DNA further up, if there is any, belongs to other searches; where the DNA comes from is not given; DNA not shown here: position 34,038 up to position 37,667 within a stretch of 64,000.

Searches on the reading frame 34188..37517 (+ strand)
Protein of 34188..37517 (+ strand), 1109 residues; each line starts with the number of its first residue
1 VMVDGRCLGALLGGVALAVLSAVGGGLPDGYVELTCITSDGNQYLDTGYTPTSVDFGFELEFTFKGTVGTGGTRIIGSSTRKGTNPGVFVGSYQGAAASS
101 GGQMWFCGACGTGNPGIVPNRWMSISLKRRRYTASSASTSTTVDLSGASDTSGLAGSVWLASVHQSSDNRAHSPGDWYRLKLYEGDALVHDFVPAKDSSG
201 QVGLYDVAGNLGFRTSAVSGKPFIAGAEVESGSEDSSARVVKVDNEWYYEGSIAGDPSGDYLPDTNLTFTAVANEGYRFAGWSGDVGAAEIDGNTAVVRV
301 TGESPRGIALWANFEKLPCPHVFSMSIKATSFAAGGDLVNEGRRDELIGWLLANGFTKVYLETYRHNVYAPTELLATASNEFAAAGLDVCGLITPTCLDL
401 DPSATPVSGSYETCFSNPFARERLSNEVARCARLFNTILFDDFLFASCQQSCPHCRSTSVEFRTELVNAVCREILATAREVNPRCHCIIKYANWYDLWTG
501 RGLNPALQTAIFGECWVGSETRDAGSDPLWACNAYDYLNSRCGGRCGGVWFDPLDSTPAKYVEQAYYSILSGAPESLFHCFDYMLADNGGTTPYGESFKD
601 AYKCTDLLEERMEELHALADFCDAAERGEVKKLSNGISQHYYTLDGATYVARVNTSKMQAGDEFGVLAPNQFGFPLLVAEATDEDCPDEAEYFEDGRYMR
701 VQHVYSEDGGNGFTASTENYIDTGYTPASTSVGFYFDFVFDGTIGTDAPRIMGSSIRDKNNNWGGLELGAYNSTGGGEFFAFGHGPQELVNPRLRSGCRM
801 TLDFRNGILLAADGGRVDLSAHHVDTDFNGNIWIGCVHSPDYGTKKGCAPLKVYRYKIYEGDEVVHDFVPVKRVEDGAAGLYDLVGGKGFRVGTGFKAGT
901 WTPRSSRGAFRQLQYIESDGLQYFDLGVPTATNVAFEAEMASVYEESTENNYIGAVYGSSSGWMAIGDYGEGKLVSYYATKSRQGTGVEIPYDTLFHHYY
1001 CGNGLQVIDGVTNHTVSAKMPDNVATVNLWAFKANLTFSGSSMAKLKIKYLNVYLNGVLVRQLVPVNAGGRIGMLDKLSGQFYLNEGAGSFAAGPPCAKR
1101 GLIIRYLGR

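Call 41: search_protein_families(library=pfam, proteins=[window:34188-37517:+], max_evalue=0.01)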
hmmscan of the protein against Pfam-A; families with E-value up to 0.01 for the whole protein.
window:34188-37517:+ (1109 aa): 1 family
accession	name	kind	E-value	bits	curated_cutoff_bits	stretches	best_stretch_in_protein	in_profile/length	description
PF18998.6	Flg_new_2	-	1.7e-08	34.8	23.6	1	250-301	10-57/73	Divergent InlB B-repeat domain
